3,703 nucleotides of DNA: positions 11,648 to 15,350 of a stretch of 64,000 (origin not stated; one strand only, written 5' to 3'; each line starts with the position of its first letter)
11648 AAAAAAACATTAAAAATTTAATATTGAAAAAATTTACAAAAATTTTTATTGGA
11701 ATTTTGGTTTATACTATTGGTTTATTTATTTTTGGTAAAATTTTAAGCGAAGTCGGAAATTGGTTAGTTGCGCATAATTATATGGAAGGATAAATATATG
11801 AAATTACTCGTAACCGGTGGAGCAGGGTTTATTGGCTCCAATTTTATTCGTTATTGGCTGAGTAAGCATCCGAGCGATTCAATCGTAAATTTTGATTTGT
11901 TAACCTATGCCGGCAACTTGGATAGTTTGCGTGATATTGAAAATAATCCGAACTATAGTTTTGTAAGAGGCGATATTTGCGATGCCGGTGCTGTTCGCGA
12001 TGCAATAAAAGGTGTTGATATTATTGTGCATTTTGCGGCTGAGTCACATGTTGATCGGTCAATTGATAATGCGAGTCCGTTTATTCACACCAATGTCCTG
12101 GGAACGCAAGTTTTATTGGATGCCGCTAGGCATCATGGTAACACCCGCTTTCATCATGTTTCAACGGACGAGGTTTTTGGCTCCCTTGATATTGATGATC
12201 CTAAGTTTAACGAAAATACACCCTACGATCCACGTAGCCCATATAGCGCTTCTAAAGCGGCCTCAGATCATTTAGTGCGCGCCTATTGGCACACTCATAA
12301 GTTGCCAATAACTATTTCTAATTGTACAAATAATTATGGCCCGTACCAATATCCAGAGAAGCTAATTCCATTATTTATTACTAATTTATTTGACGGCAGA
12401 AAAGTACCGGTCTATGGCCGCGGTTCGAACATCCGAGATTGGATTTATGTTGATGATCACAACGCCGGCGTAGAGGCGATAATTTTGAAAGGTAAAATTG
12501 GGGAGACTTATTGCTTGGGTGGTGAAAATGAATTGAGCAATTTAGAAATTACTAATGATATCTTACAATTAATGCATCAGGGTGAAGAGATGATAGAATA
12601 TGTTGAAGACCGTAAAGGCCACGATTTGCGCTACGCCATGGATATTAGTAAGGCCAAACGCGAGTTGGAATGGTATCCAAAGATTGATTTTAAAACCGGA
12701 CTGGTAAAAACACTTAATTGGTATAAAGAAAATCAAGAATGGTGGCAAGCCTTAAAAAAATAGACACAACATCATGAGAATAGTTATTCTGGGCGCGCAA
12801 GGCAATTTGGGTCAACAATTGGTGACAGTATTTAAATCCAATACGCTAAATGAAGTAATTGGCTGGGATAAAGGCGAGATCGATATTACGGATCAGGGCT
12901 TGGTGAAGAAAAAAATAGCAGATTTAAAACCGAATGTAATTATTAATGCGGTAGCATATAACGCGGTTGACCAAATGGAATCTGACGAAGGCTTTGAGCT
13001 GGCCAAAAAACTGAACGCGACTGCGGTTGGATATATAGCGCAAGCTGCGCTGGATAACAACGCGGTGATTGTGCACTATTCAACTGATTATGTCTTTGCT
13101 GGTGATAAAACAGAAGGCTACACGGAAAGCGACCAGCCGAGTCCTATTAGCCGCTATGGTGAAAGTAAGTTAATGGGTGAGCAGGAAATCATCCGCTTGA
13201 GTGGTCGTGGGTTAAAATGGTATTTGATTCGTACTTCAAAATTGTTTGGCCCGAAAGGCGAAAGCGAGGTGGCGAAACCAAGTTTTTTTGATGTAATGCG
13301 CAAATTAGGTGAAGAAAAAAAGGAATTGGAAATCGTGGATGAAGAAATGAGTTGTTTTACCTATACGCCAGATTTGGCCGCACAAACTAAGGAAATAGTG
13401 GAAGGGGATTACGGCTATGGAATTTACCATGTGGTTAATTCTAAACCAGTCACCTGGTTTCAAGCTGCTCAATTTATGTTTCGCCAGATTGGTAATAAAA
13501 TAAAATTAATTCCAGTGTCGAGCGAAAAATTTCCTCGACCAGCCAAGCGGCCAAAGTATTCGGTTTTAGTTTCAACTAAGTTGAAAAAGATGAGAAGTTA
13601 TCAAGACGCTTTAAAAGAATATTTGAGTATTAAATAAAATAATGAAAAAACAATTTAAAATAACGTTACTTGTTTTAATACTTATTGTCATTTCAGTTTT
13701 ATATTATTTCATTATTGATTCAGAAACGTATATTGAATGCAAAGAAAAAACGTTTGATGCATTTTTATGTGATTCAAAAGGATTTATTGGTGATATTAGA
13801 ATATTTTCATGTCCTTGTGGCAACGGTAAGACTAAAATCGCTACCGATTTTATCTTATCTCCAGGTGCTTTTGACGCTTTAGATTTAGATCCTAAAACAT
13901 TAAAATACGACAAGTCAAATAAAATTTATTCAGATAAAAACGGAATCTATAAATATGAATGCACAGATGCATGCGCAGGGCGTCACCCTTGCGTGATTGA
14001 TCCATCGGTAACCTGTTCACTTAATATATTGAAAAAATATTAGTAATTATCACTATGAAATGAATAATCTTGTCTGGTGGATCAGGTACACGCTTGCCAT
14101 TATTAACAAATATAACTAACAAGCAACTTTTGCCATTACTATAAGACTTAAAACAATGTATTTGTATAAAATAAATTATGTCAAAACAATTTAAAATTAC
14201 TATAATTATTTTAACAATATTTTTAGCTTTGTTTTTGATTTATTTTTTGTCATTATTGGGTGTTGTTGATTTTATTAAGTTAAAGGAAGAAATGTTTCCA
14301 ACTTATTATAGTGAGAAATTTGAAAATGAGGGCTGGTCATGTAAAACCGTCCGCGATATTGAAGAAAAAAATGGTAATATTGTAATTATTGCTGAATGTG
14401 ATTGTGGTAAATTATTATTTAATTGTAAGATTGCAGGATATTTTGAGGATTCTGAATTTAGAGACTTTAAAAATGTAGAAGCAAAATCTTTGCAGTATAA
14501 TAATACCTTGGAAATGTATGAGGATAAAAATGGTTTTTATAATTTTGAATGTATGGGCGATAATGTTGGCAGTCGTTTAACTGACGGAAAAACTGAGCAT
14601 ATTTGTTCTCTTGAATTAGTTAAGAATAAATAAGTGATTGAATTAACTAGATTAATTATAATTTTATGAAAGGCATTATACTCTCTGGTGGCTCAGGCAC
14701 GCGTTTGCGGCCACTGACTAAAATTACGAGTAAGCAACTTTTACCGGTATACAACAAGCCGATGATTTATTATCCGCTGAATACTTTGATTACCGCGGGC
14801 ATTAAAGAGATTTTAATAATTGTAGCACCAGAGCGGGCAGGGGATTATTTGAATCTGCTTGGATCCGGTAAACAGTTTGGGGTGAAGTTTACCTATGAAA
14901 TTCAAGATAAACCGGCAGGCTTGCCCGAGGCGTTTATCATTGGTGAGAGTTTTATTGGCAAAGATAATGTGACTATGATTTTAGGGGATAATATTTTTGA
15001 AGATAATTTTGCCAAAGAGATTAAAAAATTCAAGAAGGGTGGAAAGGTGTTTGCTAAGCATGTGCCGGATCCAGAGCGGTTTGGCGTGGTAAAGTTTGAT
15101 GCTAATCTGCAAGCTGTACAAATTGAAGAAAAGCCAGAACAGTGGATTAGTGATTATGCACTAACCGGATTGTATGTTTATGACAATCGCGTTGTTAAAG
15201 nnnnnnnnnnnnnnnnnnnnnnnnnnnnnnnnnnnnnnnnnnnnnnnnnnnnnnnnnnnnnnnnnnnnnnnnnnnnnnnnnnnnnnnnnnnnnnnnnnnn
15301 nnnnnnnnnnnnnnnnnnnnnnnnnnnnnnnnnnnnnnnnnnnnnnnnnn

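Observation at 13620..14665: Tandem duplication inside the rml operon: two Cys-rich signal-anchored mini-proteins plus a fossil rmlA start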

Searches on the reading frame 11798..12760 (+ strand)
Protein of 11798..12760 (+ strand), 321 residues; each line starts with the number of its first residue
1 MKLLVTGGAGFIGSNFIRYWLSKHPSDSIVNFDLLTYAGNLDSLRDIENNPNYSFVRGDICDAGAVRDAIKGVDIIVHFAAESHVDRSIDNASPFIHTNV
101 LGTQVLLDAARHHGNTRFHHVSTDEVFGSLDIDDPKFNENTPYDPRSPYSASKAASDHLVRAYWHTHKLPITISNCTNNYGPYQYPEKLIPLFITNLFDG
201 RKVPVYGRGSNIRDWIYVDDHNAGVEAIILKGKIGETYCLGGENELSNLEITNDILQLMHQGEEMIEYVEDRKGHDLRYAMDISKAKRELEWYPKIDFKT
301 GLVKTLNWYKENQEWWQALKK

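Call 7: search_protein_families(library=pfam, proteins=[window:11798-12760:+], max_evalue=0.1)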
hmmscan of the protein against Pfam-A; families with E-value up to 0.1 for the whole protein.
window:11798-12760:+ (321 aa): 8 families
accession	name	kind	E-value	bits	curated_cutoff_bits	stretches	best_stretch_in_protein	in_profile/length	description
PF16363.11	GDP_Man_Dehyd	-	2e-82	277.7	27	1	4-303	1-330/332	GDP-mannose 4,6 dehydratase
PF01370.27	Epimerase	-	1.4e-61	208.4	20.9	1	4-241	2-240/240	NAD dependent epimerase/dehydratase family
PF01073.25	3Beta_HSD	-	2.1e-23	83.2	22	1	4-219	1-219/280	3-beta hydroxysteroid dehydrogenase/isomerase family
PF07993.18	NAD_binding_4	-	5.2e-16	59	20.1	1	65-176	81-204/258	Male sterility protein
PF02719.21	Polysacc_synt_2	-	1.3e-15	57.9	20.2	1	3-126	1-131/293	Polysaccharide biosynthesis protein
PF04321.23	RmlD_sub_bind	-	1.2e-13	51.3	27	1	1-167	1-143/287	RmlD substrate binding domain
PF13460.12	NAD_binding_10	-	2.1e-10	41.2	27.2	1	7-162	1-133/184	NAD(P)H-binding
PF00106.31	adh_short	-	0.09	12.7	26.6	0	142-166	142-166/195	short chain dehydrogenase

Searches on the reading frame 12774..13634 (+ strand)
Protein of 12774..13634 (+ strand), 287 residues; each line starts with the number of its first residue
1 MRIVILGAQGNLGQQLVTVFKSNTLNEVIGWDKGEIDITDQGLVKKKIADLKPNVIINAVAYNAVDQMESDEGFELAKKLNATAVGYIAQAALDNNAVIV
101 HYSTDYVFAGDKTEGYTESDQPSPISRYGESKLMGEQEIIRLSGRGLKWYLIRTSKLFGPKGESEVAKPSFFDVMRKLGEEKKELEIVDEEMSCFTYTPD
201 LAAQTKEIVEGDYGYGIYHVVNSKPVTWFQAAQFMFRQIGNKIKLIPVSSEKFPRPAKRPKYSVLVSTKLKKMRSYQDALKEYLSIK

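Call 7: search_protein_families(library=pfam, proteins=[window:12774-13634:+], max_evalue=0.1)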
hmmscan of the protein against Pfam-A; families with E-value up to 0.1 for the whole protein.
window:12774-13634:+ (287 aa): 6 families
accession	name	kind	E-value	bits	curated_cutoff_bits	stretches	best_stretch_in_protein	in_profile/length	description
PF04321.23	RmlD_sub_bind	-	3.5e-71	240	27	1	1-284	1-282/287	RmlD substrate binding domain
PF01370.27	Epimerase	-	2.5e-20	73.3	20.9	1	3-188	1-202/240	NAD dependent epimerase/dehydratase family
PF16363.11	GDP_Man_Dehyd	-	9.2e-09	35.6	27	1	36-257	59-284/332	GDP-mannose 4,6 dehydratase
PF02719.21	Polysacc_synt_2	-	0.00039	20.1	20.2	1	37-110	62-134/293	Polysaccharide biosynthesis protein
PF07993.18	NAD_binding_4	-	0.003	17.2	20.1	1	34-163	68-210/258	Male sterility protein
PF01113.26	DapB_N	-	0.041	14.4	25.6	0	1-35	1-36/124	Dihydrodipicolinate reductase, N-terminus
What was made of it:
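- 12774..13637 (+): rmlD (dTDP-4-dehydrorhamnose reductase), the upstream flank. Its last ~36 nt (13602-13637) form the left end of repeat unit 1. Pfam RmlD_sub_bind E 3.5e-71 (call 7).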

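Call 16: find_related_loci(query=window:12774-13634:+, collection=genome_contigs, flank=4000)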
Query window:12774-13634:+ (287 aa) in genome_contigs; peptide patterns used: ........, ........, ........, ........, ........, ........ (x = any residue, [..] = any of these).
234 stretches matched a pattern; 16 encode a relative of the query (tblastn E <= 1e-3); 16 distinct loci.
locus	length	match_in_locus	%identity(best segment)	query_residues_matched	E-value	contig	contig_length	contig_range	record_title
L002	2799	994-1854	100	1-287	0e+0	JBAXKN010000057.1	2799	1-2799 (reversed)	MAG: Candidatus Saccharibacteria bacterium isolate ELA402 MAG402_57, whole genome shotgun sequence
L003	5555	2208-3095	59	1-284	2e-120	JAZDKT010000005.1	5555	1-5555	MAG: Candidatus Falkowbacteria bacterium isolate MEGAHIT-group-0.550 k141_5350625, whole genome shotgun sequence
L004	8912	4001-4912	59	1-285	6e-115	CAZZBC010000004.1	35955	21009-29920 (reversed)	MAG TPA_asm: uncultured Gammaproteobacteria bacterium isolate binchicken_co232_117 genome assembly, contig: NODE_1933_le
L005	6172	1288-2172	58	2-284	1e-114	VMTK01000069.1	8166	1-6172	MAG: Candidatus Falkowbacteria bacterium isolate S3_17 k141_98172, whole genome shotgun sequence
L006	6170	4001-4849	57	1-284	2e-113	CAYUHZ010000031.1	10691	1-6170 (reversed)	MAG TPA_asm: uncultured Gammaproteobacteria bacterium isolate SRP257756_co1_214 genome assembly, contig: NODE_5605_lengt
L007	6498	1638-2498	58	2-287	2e-109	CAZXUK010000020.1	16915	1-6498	MAG TPA_asm: uncultured Gammaproteobacteria bacterium isolate binchicken_co13_442 genome assembly, contig: NODE_4932_len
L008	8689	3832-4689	50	1-287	1e-93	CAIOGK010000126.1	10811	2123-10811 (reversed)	Candidatus Falkowbacteria bacterium isolate Loclat_bin-04004 genome assembly, contig: bin-04004:126/137, whole genome sh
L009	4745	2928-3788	52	2-285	8e-93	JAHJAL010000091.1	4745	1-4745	MAG: Patescibacteria group bacterium isolate Modern_marine.mb.211 Modern_marine.mb.211_k141_1381319, whole genome shotgu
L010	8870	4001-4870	52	2-286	8e-89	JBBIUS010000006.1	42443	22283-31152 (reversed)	MAG: Candidatus Falkowbacteria bacterium isolate ETS170220_bin_59 NODE_678_length_42443_cov_5.17001, whole genome shotgu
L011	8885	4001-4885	47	1-287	2e-90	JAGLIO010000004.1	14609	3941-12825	MAG: Candidatus Parcubacteria bacterium isolate RS_2_9 ROV157_2.bin.9.fa_4, whole genome shotgun sequence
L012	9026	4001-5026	44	2-284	4e-75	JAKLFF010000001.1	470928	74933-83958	MAG: Patescibacteria group bacterium isolate RA.bin150 RA.bin150_1, whole genome shotgun sequence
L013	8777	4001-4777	44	1-284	9e-64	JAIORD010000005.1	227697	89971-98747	MAG: Methanococcoides sp. isolate SMBSF09 20072_Bin_1_contigs_1_c_000000000004, whole genome shotgun sequence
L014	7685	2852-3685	40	1-285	3e-57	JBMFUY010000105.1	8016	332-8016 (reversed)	MAG: bacterium isolate KM4348-15 NODE_105_length_8016_cov_19.329890, whole genome shotgun sequence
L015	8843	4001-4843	34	3-287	3e-37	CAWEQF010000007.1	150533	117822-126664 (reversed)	MAG: uncultured Flavobacteriaceae bacterium isolate MFD01721.bin.2.85 genome assembly, contig: contig_65723, whole genom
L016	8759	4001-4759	28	2-263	1e-28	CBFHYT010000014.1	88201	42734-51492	MAG: Candidatus Arcticimaribacter sp. isolate Co_bin_254_orig genome assembly, contig: Co_bin_254_orig_Co_c_000000691919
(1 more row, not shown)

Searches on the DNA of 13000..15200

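Call 37: search_rna_families(source=window, start=13000, end=15200, threshold=evalue, max_evalue=1)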
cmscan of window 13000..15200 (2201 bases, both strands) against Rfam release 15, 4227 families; matches with E-value up to 1: 1.
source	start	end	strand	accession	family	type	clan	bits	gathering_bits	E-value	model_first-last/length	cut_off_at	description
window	14604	14775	+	RF01745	manA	Cis-reg;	-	18.9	55.2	0.048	1-192/192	no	manA RNA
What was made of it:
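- Tried and rejected: The only Rfam hit is manA RNA at 18.9 bits against a gathering score of 55.2 (call 37).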

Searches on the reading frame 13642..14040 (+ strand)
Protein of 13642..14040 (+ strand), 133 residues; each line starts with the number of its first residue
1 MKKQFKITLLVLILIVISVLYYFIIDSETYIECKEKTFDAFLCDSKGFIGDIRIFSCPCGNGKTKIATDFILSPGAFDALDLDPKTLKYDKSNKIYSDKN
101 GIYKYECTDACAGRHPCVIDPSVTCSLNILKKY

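Call 7: search_protein_families(library=pfam, proteins=[window:13642-14040:+], max_evalue=0.1)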
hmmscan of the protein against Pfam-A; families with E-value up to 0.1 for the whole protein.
window:13642-14040:+ (133 aa): 0 families

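Call 9: find_homologous_proteins(query=window:13642-14040:+, max_evalue=1)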
Query window:13642-14040:+ (133 aa): 1 proteins with E <= 1 among 17 candidates.
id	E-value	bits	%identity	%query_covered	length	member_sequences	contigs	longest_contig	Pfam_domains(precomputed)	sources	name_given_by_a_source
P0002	1.1e-83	296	100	100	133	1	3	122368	-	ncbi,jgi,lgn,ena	ncbi:MAG: hypothetical protein WCK11_00230 [Candidatus Falkowbacteria bacterium]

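Call 30: find_encoding_contigs(protein=P0002, flank=3000, max_places=6)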
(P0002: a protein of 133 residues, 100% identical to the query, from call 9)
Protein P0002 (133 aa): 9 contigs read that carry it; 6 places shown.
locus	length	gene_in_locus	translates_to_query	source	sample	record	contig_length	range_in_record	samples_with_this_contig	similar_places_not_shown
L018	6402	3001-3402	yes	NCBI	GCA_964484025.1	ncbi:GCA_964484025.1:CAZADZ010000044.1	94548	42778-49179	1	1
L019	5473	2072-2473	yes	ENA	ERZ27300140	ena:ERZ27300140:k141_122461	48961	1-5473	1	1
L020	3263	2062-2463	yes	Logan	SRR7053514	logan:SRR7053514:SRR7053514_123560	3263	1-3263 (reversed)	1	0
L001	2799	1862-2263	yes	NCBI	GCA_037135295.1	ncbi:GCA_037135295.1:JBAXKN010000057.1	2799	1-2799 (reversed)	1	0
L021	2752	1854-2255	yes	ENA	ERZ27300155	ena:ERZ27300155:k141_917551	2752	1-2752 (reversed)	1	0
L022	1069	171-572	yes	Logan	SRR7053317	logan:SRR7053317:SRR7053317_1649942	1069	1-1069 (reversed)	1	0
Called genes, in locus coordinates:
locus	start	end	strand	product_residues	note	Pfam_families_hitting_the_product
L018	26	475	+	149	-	PF00908:dTDP_sugar_isom, PF14667:Polysacc_synt_C (weak)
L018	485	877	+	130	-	PF11969:DcpS_C, PF01230:HIT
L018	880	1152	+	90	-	-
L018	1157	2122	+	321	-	PF01073:3Beta_HSD, PF01370:Epimerase, PF02719:Polysacc_synt_2, PF04321:RmlD_sub_bind, PF13460:NAD_binding_10, PF16363:GDP_Man_Dehyd, PF07993:NAD_binding_4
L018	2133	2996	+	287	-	PF01370:Epimerase, PF04321:RmlD_sub_bind, PF16363:GDP_Man_Dehyd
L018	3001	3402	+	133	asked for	-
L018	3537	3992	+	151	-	-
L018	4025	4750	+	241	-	PF00483:NTP_transferase, PF12804:NTP_transf_3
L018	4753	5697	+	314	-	PF00535:Glycos_transf_2, PF13641:Glyco_tranf_2_3 (weak)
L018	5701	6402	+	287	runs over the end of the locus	PF00535:Glycos_transf_2, PF13641:Glyco_tranf_2_3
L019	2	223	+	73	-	?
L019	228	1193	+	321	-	PF01073:3Beta_HSD, PF01370:Epimerase, PF02719:Polysacc_synt_2, PF04321:RmlD_sub_bind, PF13460:NAD_binding_10, PF16363:GDP_Man_Dehyd, PF07993:NAD_binding_4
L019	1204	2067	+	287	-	PF01370:Epimerase, PF04321:RmlD_sub_bind, PF16363:GDP_Man_Dehyd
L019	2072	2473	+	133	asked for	-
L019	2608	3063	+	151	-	-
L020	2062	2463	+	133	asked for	-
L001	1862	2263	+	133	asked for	-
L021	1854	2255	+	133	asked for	-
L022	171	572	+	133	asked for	-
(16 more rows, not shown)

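Call 31: search_protein_families(library=phrogs, proteins=[window:13642-14040:+], max_evalue=1)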
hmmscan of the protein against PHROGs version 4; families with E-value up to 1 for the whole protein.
window:13642-14040:+ (133 aa): 2 families
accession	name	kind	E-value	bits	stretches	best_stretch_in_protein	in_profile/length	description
phrog_16811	-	unknown function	0.16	13.1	1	1-33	10-43/81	-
phrog_16640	-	unknown function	0.2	12.7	1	32-65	3-36/60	-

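Call 32: search_protein_families(library=ncbifam, proteins=[window:13642-14040:+], max_evalue=1)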
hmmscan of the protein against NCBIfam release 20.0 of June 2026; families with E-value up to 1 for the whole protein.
window:13642-14040:+ (133 aa): 0 families

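Call 35: predict_structure(alignment_id=A5)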
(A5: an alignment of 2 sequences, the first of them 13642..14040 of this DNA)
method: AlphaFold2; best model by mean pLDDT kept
length: 133 residues; sequences in the alignment: 2
mean_pLDDT: 51.9   pTM: 0.33
mean pLDDT of the five models: 51.9, 51.5, 50.7, 50.7, 40.5
residues with pLDDT >= 90: 7; 70-90: 21; 50-70: 32; < 50: 73
segments of 3 or more residues with pLDDT < 50: 26-28, 30-80, 108-125
pLDDT, mean of each block of 10 residues (from residue 1): 79 88 59 42 29 31 31 36 59 69 58 37 52 65
secondary structure, 60 per line:
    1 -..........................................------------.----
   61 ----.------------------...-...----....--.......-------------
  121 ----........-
elements in order: H2-43 E88-90 E95-98 E101-107 E125-132

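Call 50: search_dna_similar(query=window:13642-14040:+, collection=phages, mode=protein, max_evalue=1, max_rows=5)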
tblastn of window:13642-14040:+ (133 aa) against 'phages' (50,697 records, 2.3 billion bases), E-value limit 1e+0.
No match.

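Call 63: search_protein_families(library=padloc, proteins=[window:13642-14040:+], max_evalue=1)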
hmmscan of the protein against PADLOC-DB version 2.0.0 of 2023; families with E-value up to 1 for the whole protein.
window:13642-14040:+ (133 aa): 0 families
